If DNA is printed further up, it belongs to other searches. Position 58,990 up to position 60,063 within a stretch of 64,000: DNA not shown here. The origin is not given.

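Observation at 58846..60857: AT-rich two-gene cargo next to the tmRNA 3' end: a membrane-anchored Mrr-like nuclease plus an unknown 257-aa protein. This is a candidate defence island.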

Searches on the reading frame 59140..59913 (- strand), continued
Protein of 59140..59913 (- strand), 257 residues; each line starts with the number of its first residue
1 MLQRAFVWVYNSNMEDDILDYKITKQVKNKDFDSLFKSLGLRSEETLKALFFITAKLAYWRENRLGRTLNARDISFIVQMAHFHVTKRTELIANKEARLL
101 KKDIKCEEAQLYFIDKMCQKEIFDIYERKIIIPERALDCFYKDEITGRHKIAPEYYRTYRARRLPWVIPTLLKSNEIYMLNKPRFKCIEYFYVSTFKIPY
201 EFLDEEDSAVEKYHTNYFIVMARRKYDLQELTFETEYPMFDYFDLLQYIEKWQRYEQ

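Call 70: search_protein_families(library=padloc, proteins=[L001:7473-7973:+, L092:7485-7946:+, L001:9013-9855:+, L098:4148-5014:+, L093:2482-3150:-, L093:4768-5391:-, L090:2656-3387:+, L007:1184-2347:+, L099:4653-5585:-, L098:2812-3807:-], max_evalue=0.01)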
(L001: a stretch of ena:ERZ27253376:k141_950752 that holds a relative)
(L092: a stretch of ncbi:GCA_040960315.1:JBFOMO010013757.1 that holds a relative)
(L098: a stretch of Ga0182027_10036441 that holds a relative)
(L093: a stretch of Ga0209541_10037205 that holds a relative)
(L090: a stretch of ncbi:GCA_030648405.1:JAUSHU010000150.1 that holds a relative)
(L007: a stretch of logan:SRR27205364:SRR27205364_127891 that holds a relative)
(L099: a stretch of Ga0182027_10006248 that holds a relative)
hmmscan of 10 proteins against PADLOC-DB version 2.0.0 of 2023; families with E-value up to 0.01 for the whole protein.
L001:7473-7973:+ (166 aa): 0 families

L092:7485-7946:+ (153 aa): 0 families

L001:9013-9855:+ (280 aa): 4 families
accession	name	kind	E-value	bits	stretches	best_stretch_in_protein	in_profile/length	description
PDLC04920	PDC-S13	-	3.2e-116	385.6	1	8-277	5-275/286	-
PDLC04841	PDC-S04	-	1.7e-18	65.3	1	10-111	7-112/292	-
PDLC04919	PDC-S13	-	0.00013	19.3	1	154-245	144-236/281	-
PDLC04874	PDC-S05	-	0.00077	17.1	1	10-116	8-113/165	-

L098:4148-5014:+ (288 aa): 0 families

L093:2482-3150:- (222 aa): 0 families

L093:4768-5391:- (207 aa): 0 families

L090:2656-3387:+ (243 aa): 1 family
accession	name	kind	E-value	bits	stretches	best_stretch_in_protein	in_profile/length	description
PDLC04109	PD-T7-4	-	8.1e-14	49.6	1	4-224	12-203/211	-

L007:1184-2347:+ (387 aa): 20 families
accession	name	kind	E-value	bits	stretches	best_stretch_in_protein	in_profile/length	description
PDLC02614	DrmC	-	3.9e-12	44.2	1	36-150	25-133/153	DrmC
PDLC02585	DrmC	-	1.3e-07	29.4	1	67-148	132-224/253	DrmC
PDLC03924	MkoC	-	2.4e-07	27.2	1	33-147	993-1108/1136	-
PDLC02607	DrmC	-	1.2e-06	26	1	67-148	137-233/265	DrmC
PDLC02595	DrmC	-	1.6e-06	26.1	1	43-147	127-238/269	DrmC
PDLC02588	DrmC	-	9.7e-06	23.4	1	67-148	131-223/256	DrmC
PDLC02589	DrmC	-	1.1e-05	22.7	1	66-104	136-174/264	DrmC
PDLC02612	DrmC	-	2.5e-05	21.9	1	70-168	122-224/235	DrmC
PDLC02591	DrmC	-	4.6e-05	20.7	1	33-148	113-230/260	DrmC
PDLC02606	DrmC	-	7.4e-05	20.6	1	66-148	60-153/182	DrmC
PDLC02587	DrmC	-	0.00011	19.2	1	114-149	201-236/267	DrmC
PDLC02597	DrmC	-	0.00015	19.7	1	69-150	125-217/242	DrmC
PDLC02592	DrmC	-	0.00017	19.4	1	72-148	125-205/234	DrmC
PDLC02605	DrmC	-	0.0005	17.8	0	118-164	209-255/270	DrmC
PDLC02616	DrmC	-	0.00055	17.6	1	67-159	109-206/224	DrmC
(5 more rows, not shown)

L099:4653-5585:- (310 aa): 19 families
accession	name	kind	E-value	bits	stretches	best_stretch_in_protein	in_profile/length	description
PDLC04799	PDC-S02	-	3e-163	540.3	1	3-309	1-307/308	-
PDLC04824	PDC-S02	-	1.2e-159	528.5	1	3-309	1-307/308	-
PDLC04819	PDC-S02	-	1.5e-17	61.9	1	40-197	38-194/334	-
PDLC04806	PDC-S02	-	1.4e-16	58.7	1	7-160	5-158/324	-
PDLC04815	PDC-S02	-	3.2e-14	51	1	58-161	49-157/346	-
PDLC04916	PDC-S11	-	1.9e-09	35.1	1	201-264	33-96/358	-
PDLC04915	PDC-S11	-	3.4e-06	24.6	1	205-264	39-100/379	-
PDLC03448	REase_II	-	2.2e-05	20.8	1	54-163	305-419/857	Type II restriction enzyme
PDLC04803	PDC-S02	-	2.4e-05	22.2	1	182-281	119-218/269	-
PDLC04810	PDC-S02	-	5.2e-05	20.6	1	184-280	207-303/355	-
PDLC04813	PDC-S02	-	5.9e-05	21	1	183-278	24-119/175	-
PDLC04795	PDC-S02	-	0.00027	18.3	1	183-270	206-292/357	-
PDLC04831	PDC-S02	-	0.00031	18.3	1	184-279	194-289/346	-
PDLC04807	PDC-S02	-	0.00036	17.8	1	183-287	201-305/351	-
PDLC04913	PDC-S11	-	0.00071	16.7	1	224-264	61-100/375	-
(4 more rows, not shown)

L098:2812-3807:- (331 aa): 0 families

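Call 72: search_protein_families(library=padloc, proteins=[P0008, P0009, P0014, P0018, P0020, P0022, P0024, P0026, P0085, P0086], max_evalue=1)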
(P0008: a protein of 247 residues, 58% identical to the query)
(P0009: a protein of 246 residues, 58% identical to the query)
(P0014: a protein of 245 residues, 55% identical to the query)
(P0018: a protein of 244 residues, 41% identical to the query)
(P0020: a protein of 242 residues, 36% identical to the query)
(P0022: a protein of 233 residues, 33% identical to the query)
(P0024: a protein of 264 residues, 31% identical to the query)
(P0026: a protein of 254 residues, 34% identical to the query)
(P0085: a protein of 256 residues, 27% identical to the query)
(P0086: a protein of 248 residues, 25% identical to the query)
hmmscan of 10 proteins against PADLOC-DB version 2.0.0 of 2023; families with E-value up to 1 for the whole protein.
P0008 (247 aa): 1 family
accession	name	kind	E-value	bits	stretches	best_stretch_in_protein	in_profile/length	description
PDLC04516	PDC-M21B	-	0.064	10.9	1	34-121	133-221/234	-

P0009 (246 aa): 0 families

P0014 (245 aa): 0 families

P0018 (244 aa): 1 family
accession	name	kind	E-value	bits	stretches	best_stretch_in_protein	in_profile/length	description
PDLC04359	PDC-M04B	-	0.00069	17.8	1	96-167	11-79/151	-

P0020 (242 aa): 5 families
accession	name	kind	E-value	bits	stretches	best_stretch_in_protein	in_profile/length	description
PDLC04359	PDC-M04B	-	3.8e-05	21.9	1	92-170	6-82/151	-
PDLC04362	PDC-M04B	-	9.6e-05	20.2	1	130-164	91-124/206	-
PDLC04364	PDC-M04B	-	0.0021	15.8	1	143-172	76-108/164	-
PDLC04365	PDC-M04B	-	0.0023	15.9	1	132-169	78-115/176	-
PDLC04363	PDC-M04B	-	0.0026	15.7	1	112-166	40-96/171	-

P0022 (233 aa): 6 families
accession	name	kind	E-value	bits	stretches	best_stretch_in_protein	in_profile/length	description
PDLC04358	PDC-M04B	-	0.00054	18.1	1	136-223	78-158/167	-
PDLC04355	PDC-M04B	-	0.002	16.3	1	142-227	81-163/167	-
PDLC04359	PDC-M04B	-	0.0051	15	1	138-222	60-137/151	-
PDLC04357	PDC-M04B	-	0.022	12.7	1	186-228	118-158/162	-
PDLC04367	PDC-M04B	-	0.037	12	1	141-214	80-152/173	-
PDLC04360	PDC-M04B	-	0.04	11.8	1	142-215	76-143/166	-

P0024 (264 aa): 5 families
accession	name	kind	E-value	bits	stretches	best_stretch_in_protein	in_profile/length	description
PDLC04359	PDC-M04B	-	9.8e-06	23.8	2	217-249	104-136/151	-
PDLC04363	PDC-M04B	-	0.0039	15.2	0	123-187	42-111/171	-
PDLC04355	PDC-M04B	-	0.0049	15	1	161-177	81-97/167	-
PDLC02255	AbiEi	-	0.019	12.5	1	32-78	22-68/186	AbiEi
PDLC04360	PDC-M04B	-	0.036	11.9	1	158-239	73-154/166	-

P0026 (254 aa): 9 families
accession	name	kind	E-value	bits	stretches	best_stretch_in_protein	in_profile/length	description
PDLC04359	PDC-M04B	-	8e-10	37.1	1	106-241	10-140/151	-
PDLC04360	PDC-M04B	-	1.1e-06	26.6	1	136-248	53-157/166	-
PDLC04355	PDC-M04B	-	3.2e-05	22.1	1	141-246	63-163/167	-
PDLC04358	PDC-M04B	-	4.8e-05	21.5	1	104-239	32-155/167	-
PDLC04367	PDC-M04B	-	0.00016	19.7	1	148-241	68-160/173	-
PDLC04363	PDC-M04B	-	0.0012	16.9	1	124-239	42-157/171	-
PDLC04357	PDC-M04B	-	0.0027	15.7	1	153-246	72-157/162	-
PDLC04356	PDC-M04B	-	0.011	13.5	1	151-242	71-165/176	-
PDLC04364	PDC-M04B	-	0.015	13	1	151-234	75-151/164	-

P0085 (256 aa): 2 families
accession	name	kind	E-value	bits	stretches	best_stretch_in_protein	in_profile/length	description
PDLC04362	PDC-M04B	-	0.00022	19.1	1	153-230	110-187/206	-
PDLC04358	PDC-M04B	-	0.0017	16.5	1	70-170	8-99/167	-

P0086 (248 aa): 2 families
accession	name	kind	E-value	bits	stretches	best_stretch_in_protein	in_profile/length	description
PDLC04362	PDC-M04B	-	6.4e-05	20.8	1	155-227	112-187/206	-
PDLC04360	PDC-M04B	-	0.001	17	1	151-223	72-138/166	-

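Call 79: find_encoding_contigs(protein=P0026, flank=5000, max_places=4)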
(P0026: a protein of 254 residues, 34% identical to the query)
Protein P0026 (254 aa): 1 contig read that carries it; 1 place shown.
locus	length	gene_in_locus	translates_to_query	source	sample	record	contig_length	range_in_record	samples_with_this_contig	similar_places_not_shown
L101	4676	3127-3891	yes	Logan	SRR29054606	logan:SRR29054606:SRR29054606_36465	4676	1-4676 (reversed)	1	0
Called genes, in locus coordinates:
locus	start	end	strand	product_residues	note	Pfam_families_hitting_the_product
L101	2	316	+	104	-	?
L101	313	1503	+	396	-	PF00109:ketoacyl-synt, PF00108:Thiolase_N, PF02801:Ketoacyl-synt_C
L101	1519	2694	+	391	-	PF00109:ketoacyl-synt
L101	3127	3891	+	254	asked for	-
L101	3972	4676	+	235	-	?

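Call 81: search_dna_similar(query=window:59140-59874:-, collection=plasmids, mode=protein, max_evalue=0.01, max_rows=20)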
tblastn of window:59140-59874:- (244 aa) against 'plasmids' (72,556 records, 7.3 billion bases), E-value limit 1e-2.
No match.

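Call 82: search_dna_similar(query=window:59140-59874:-, collection=phages, mode=protein, max_evalue=0.01, max_rows=20)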
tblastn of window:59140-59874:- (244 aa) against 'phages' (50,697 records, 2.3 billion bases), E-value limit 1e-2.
No match.

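Call 95: search_protein_families(library=ncbifam, proteins=[window:59140-59874:-], max_evalue=0.001)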
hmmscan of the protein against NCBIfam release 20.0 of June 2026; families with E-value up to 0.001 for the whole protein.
window:59140-59874:- (244 aa): 0 families

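Call 98: find_encoding_contigs(protein=P0018, flank=6000, max_places=3)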
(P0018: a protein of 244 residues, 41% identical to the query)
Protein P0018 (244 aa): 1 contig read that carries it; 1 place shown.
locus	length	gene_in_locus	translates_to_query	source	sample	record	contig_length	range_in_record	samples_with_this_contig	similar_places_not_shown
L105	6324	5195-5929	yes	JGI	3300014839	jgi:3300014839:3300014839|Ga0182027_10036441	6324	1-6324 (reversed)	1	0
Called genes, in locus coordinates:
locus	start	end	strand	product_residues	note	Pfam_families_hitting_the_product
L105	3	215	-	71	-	?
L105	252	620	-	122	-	PF08308:PEGA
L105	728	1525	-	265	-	PF13248:Zn_ribbon_3 (weak)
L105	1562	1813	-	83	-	-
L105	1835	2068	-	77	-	PF20529:DUF6744 (weak)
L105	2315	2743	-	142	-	-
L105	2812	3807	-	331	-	-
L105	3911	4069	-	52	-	PF13490:zf-HC2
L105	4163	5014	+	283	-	-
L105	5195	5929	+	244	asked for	-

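Call 99: find_encoding_contigs(protein=P0020, flank=6000, max_places=3)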
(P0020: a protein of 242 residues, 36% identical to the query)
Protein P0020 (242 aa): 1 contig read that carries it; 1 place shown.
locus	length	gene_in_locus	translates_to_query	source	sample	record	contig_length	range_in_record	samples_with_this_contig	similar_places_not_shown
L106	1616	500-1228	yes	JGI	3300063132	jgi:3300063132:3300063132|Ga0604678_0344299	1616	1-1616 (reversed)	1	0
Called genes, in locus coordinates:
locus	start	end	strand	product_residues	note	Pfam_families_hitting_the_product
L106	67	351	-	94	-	-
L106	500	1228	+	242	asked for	-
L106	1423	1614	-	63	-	?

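Call 100: find_encoding_contigs(protein=P0034, flank=6000, max_places=3)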
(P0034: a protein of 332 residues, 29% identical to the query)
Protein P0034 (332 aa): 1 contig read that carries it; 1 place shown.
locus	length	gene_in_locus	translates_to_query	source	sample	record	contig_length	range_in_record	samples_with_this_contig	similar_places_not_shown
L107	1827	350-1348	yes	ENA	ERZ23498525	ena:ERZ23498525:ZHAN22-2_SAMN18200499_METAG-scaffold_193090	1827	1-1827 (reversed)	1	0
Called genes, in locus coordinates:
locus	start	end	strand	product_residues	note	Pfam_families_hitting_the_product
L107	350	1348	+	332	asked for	-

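Call 103: search_solved_structures(query=A3, max_evalue=10)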
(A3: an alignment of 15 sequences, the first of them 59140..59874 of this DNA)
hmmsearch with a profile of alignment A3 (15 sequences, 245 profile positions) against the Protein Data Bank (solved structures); distinct sequences matched with E-value up to 10: 18.
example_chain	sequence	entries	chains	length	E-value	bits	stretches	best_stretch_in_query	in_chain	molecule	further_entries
4d49_A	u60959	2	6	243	6.2e-08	35.9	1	7-50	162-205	ARMADILLO REPEAT PROTEIN ARM00027 | YIII(Dq.V1)4CPAF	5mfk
5mfi_A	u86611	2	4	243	2.6e-06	30.6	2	7-65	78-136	YIII(Dq.V2)4CqI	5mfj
4d4e_A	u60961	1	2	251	9.8e-06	28.7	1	7-65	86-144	ARMADILLO REPEAT PROTEIN ARM00016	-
5mfb_A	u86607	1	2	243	1.2e-05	28.4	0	8-57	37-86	YIII(Dq)4CqI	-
4v3r_A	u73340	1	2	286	0.14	15.1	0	7-49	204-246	YIII_M5_AII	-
4v3q_A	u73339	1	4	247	0.57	13.1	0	7-49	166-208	YIII_M4_AII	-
8exe_A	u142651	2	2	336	0.75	12.7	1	178-214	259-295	Terminal nucleotidyltransferase 5A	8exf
5mfl_A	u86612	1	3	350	0.82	12.6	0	8-51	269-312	(KR)5_GS10_YIIIM6AII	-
5mfm_A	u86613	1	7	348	0.87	12.5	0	8-49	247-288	YIIIM6AII_GS11_(KR)5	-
5mfm_C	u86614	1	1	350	0.89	12.5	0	8-49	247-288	Importin subunit alpha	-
5aei_A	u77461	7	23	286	1.3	11.9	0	8-51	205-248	DESIGNED ARMADILLO REPEAT PROTEIN YIIIM5AII | YIIIM5AII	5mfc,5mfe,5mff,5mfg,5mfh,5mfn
5mfd_A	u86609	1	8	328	1.6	11.7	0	8-49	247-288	YIIIM''6AII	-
6s9n_A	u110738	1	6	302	1.6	11.7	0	8-56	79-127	Lock2_KRKRKAKLSF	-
6s9m_A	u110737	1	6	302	1.6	11.7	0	8-56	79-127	Lock2_KRKRKAKITW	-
6s9p_A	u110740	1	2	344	1.8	11.5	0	8-52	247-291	internal Lock2 fused to target peptide KRKAKITWKR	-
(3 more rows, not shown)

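Call 108: search_dna_similar(query=P0026, collection=plasmids, mode=protein, max_evalue=0.001, max_rows=15)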
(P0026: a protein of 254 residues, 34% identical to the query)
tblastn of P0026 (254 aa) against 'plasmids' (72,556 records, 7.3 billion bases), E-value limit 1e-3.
No match.
